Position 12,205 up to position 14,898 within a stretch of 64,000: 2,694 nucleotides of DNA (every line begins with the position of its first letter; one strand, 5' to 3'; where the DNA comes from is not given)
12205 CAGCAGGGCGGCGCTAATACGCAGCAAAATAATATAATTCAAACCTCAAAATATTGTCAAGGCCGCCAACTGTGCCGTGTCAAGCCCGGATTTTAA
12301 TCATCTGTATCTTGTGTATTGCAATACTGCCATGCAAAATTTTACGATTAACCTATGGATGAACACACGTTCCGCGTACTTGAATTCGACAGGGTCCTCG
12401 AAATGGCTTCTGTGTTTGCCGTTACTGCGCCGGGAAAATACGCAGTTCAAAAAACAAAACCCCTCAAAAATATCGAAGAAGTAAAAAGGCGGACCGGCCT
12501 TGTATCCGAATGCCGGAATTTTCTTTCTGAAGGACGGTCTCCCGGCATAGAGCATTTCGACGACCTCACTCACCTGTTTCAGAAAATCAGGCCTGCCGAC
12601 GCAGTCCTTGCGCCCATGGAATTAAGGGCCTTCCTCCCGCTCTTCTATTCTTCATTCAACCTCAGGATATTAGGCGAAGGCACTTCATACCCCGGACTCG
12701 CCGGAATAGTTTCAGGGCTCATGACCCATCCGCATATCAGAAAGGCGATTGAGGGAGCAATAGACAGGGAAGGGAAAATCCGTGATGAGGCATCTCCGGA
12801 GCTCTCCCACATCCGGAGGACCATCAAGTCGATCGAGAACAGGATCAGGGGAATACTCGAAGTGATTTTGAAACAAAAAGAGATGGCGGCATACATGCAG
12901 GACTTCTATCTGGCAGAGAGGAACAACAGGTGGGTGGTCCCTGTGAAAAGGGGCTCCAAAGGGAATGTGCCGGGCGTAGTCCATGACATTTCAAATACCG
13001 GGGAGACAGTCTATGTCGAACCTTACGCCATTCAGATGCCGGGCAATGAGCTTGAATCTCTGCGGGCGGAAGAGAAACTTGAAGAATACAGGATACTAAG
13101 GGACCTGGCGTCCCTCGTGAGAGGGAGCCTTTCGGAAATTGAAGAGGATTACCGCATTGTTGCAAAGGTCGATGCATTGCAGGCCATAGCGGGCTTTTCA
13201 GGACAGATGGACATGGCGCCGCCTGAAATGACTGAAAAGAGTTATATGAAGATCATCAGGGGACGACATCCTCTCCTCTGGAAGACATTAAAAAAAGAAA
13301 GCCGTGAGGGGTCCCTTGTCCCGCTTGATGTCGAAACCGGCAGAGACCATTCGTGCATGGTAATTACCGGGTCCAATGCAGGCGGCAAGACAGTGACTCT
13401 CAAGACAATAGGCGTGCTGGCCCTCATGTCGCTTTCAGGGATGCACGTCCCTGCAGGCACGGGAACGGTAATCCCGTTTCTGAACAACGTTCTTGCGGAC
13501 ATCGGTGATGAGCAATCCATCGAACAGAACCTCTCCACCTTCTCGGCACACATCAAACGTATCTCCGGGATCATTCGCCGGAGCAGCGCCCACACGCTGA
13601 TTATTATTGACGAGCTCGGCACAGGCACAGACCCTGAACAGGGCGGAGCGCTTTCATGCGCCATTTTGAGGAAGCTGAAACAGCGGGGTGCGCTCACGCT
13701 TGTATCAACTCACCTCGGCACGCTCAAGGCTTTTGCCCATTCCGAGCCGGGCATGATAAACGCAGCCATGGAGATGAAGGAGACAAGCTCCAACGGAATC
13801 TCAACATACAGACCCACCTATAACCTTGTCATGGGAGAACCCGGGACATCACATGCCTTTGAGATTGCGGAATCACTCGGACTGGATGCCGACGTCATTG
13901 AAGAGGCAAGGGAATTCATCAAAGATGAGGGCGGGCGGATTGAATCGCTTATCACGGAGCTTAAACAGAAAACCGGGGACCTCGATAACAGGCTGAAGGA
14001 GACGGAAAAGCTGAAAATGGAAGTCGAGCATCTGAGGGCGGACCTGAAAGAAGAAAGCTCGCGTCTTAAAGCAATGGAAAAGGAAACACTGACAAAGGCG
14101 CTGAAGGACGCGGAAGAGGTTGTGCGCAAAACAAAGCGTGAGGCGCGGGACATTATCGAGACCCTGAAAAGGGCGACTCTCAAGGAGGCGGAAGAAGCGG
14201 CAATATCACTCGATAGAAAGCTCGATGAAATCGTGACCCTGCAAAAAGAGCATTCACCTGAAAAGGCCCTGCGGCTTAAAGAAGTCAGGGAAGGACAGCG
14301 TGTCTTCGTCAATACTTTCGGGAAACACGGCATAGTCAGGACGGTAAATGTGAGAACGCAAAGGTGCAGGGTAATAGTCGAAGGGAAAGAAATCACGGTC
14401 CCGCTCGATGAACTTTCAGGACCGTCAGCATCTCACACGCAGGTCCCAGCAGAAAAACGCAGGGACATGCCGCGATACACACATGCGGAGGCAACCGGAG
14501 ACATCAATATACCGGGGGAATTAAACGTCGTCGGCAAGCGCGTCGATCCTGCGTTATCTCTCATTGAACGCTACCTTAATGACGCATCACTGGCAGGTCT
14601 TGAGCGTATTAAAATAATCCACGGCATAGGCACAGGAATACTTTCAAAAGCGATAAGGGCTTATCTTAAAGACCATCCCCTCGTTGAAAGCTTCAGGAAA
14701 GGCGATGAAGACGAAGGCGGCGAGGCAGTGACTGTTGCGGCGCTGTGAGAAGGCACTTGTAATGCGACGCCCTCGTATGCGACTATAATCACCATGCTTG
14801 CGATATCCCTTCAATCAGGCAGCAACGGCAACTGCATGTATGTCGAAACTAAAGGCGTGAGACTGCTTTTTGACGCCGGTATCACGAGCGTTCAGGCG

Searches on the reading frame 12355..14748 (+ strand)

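Call 59: search_protein_families(library=pfam, proteins=[window:12355-14748:+], max_evalue=0.00001)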
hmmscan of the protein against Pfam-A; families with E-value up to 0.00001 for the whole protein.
window:12355-14748:+ (797 aa): 3 families
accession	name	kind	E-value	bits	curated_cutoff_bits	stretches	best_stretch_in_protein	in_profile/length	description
PF00488.27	MutS_V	-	1.4e-30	107.1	30.2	1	335-522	1-184/188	MutS domain V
PF01713.27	Smr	-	1.2e-19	70.7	25.7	1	723-797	1-76/77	Smr domain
PF05192.23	MutS_III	-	3.2e-06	28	34.1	0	35-279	43-194/194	MutS domain III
